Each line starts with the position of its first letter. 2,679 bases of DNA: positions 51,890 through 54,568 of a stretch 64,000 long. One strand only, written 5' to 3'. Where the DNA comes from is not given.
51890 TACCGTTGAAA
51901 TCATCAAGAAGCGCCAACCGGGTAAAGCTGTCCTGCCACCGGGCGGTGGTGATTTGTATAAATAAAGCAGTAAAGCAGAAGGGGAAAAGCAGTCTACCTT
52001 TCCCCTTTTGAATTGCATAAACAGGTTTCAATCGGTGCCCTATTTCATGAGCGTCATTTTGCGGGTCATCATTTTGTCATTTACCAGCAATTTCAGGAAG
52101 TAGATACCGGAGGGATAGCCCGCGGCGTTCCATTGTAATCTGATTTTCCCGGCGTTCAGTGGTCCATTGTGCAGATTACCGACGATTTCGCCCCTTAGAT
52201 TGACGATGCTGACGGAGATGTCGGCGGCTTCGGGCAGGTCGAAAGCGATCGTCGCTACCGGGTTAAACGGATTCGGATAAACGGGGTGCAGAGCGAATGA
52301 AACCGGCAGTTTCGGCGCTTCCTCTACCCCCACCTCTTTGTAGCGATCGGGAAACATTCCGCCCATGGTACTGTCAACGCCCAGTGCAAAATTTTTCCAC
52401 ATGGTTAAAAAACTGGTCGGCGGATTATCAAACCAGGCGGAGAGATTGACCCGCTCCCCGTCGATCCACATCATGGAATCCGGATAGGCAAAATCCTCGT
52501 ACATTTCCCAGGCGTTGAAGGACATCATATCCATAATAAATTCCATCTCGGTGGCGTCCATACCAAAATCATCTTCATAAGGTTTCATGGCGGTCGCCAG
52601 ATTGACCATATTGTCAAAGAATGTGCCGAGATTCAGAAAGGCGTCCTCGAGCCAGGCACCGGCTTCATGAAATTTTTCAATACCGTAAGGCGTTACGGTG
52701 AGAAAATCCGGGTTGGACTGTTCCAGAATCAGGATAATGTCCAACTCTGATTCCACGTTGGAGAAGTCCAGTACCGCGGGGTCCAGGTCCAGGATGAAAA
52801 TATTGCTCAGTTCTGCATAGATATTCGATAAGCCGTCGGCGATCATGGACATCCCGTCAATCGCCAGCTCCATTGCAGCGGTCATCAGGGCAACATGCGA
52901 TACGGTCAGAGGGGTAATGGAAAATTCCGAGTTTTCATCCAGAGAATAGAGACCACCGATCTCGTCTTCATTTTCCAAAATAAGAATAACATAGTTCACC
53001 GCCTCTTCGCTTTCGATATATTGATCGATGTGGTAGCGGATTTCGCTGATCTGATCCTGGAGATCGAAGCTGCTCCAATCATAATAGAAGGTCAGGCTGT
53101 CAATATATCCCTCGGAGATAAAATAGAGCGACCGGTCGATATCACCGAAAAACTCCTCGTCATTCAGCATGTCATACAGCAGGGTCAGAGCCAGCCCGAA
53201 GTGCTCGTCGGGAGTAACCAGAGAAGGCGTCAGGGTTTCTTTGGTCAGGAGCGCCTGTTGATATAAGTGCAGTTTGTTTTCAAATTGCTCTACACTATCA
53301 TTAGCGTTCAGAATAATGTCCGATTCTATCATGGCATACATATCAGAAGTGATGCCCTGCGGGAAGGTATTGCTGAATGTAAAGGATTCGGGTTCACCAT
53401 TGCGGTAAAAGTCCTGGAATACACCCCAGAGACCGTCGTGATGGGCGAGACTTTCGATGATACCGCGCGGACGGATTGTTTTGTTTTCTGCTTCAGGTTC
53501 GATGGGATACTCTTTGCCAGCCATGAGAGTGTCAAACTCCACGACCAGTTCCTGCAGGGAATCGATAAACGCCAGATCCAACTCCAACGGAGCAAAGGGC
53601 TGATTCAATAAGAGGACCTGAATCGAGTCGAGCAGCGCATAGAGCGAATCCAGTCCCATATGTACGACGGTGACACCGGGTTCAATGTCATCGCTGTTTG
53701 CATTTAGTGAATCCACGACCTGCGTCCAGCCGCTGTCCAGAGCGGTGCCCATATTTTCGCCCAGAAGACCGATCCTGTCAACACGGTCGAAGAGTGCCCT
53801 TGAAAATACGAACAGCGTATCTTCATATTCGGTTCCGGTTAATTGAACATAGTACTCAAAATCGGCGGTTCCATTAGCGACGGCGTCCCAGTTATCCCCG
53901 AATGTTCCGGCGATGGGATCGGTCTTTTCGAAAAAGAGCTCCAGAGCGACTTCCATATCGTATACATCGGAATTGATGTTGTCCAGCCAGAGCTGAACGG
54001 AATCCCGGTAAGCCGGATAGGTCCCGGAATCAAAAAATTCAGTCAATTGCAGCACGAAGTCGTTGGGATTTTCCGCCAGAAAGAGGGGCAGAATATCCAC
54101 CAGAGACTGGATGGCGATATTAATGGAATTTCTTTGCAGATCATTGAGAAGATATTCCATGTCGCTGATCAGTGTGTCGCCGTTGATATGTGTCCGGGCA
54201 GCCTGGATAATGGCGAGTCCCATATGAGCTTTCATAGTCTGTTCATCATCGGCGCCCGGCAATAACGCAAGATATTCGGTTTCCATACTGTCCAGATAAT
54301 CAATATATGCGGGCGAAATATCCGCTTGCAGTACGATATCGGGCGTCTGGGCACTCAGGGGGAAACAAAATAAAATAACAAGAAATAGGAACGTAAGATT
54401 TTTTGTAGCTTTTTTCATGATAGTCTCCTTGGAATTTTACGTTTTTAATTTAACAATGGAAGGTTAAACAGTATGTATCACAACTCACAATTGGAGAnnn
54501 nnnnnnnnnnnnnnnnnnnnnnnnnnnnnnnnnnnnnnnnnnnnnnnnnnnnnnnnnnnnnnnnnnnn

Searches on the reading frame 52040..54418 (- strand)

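Call 58: search_protein_families(library=pfam, proteins=[window:52040-54418:-], max_evalue=0.000001)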
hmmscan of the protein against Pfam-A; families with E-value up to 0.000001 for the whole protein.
window:52040-54418:- (792 aa): 1 family
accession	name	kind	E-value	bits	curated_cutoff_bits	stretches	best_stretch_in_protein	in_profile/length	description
PF18962.6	Por_Secre_tail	-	1.4e-09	38.6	27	1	713-788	1-73/75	Secretion system C-terminal sorting domain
